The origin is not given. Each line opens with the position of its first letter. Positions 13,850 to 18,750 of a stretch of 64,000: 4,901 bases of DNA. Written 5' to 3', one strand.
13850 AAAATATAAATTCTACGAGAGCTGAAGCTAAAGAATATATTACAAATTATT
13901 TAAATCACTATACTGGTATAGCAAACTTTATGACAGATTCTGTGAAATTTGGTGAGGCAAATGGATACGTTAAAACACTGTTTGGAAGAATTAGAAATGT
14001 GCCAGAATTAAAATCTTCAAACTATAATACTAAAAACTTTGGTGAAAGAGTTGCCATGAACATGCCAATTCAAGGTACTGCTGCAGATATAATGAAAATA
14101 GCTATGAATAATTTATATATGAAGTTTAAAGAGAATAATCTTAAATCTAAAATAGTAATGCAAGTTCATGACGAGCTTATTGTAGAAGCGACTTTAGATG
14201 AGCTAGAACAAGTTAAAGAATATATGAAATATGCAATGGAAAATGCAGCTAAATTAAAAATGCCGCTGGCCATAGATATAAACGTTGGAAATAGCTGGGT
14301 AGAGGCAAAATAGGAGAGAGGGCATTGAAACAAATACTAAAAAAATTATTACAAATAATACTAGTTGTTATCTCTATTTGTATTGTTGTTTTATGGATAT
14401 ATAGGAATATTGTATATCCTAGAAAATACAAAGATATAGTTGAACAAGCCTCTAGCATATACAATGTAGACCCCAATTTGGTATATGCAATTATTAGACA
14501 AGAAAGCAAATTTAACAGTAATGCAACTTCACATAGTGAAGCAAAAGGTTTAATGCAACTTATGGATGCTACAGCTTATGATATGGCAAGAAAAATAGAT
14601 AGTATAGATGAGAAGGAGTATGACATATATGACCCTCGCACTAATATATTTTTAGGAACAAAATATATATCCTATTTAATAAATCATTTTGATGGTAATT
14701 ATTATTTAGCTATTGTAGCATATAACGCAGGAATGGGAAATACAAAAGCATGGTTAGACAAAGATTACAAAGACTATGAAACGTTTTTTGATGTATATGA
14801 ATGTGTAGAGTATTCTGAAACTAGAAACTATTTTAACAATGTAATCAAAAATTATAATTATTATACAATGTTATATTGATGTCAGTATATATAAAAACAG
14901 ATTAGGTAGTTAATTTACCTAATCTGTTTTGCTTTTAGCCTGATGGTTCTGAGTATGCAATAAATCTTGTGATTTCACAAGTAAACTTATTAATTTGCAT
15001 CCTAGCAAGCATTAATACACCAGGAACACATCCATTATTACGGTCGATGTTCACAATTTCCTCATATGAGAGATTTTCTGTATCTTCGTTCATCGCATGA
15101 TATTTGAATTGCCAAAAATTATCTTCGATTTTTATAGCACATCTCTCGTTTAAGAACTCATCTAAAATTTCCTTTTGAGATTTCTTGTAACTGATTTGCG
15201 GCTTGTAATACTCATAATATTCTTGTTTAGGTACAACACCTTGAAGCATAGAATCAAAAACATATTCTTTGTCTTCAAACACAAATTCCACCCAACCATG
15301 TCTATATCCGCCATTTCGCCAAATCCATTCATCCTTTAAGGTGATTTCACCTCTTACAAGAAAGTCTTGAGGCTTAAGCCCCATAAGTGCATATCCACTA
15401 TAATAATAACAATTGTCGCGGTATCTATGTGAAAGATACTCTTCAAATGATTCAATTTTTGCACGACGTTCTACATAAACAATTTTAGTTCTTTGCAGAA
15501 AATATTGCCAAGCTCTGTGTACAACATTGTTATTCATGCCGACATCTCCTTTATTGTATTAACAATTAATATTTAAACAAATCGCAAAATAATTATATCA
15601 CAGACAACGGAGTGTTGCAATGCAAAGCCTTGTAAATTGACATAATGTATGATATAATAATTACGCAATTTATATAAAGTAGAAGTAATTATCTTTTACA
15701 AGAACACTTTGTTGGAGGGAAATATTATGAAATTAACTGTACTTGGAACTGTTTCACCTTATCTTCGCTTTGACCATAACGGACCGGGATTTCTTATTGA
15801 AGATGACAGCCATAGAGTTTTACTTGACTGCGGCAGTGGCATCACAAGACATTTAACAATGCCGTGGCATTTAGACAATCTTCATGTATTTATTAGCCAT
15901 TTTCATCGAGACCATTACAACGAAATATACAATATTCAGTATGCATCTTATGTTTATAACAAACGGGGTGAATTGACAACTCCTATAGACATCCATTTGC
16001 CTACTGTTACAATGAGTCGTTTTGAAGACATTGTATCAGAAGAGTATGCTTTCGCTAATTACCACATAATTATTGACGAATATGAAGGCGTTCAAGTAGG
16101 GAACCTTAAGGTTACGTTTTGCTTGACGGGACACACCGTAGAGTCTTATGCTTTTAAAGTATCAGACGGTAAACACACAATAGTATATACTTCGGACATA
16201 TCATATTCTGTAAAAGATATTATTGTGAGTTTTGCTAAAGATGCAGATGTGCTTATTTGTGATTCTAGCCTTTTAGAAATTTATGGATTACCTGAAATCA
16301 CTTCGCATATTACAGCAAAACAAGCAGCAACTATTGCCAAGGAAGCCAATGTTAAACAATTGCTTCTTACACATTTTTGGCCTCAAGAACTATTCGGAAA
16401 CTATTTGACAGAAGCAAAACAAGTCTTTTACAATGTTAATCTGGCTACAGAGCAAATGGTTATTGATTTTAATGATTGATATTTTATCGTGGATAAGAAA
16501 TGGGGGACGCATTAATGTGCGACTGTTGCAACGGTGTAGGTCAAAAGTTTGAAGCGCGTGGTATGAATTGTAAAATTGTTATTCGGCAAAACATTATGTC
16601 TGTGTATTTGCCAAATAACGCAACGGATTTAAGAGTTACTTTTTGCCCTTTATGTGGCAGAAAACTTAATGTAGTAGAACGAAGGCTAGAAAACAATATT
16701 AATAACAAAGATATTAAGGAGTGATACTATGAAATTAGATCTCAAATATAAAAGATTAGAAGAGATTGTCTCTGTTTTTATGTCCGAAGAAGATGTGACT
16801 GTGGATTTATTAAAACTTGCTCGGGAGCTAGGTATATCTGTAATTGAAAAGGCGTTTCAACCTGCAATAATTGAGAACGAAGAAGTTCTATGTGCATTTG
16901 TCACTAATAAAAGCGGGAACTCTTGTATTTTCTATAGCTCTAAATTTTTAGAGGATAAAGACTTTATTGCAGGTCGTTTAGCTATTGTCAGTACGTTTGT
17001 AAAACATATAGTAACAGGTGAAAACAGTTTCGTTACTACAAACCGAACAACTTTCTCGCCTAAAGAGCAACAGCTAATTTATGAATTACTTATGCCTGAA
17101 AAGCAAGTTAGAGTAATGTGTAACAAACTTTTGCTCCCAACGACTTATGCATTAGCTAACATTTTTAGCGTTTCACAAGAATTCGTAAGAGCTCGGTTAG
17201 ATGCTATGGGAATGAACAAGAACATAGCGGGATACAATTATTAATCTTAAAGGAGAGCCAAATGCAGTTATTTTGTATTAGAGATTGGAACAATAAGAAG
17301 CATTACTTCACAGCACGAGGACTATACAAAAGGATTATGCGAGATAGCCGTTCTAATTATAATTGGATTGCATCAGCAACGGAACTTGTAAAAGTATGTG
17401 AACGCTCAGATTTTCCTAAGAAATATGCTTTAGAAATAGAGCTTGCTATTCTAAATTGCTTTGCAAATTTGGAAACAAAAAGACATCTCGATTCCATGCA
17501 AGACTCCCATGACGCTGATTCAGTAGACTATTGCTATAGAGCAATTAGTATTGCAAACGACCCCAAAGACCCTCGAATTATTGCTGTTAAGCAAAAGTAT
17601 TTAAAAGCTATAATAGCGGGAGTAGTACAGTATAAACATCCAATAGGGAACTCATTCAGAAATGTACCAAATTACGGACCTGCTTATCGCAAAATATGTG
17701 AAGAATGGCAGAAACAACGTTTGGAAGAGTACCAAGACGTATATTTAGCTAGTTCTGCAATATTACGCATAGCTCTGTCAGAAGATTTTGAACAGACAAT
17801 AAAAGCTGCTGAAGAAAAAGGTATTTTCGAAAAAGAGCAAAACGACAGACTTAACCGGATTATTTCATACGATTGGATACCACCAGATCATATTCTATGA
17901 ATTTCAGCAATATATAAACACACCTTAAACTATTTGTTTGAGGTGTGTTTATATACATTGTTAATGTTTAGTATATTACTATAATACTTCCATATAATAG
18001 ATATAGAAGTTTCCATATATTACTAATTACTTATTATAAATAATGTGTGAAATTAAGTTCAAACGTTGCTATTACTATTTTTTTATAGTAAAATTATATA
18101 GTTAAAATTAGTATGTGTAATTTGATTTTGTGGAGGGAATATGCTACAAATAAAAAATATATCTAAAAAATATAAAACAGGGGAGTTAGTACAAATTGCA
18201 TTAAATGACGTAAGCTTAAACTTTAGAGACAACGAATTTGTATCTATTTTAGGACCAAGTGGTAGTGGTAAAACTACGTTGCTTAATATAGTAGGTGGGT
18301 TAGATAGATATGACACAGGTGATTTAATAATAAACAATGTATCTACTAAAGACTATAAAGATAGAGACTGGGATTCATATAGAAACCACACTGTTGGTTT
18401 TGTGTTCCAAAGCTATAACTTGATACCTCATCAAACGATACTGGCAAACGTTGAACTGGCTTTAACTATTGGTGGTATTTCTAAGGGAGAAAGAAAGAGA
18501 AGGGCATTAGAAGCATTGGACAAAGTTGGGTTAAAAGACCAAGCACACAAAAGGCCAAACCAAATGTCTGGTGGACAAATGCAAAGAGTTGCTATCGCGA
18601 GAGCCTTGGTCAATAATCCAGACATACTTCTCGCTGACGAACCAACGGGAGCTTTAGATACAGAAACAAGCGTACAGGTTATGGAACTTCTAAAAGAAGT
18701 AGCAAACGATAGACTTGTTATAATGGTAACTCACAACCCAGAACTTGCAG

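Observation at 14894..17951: Terminator-bounded compositional island: MBL-fold hydrolase, Zn-ribbon, catalytically degenerate ImmA/IrrE-like protein and two unknowns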

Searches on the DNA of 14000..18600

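Call 79: search_rna_families(source=window, start=14000, end=18600, threshold=evalue, max_evalue=1)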
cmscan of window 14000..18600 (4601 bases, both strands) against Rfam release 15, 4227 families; matches with E-value up to 1: 1.
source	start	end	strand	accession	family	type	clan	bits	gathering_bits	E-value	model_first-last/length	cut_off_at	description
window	17902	17966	+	RF03450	MIR1513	Gene; miRNA;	-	25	95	0.14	1-91/91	no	MIR1513 microRNA precursor family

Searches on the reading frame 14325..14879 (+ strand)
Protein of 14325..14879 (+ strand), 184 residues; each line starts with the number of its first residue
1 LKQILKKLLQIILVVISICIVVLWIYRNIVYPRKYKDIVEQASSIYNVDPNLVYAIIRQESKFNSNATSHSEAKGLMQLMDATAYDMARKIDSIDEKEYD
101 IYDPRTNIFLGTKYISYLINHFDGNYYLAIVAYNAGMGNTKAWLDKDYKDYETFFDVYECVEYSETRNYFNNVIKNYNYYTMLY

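Call 3: search_protein_families(library=pfam, proteins=[window:14325-14879:+], max_evalue=1)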
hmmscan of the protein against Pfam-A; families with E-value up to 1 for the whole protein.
window:14325-14879:+ (184 aa): 4 families
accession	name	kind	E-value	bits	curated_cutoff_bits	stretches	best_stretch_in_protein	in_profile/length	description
PF01464.25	SLT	-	2.7e-34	117.7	21.3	1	39-149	3-110/117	Transglycosylase SLT domain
PF19489.4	SLT_4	-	5.2e-05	23.4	27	1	33-85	32-86/184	Transglycosylase SLT domain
PF13406.11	SLT_2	-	0.0028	17.4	24.3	1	33-76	71-114/292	Transglycosylase SLT domain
PF00558.24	Vpu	-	0.064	13.5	24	1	9-82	8-71/81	Vpu protein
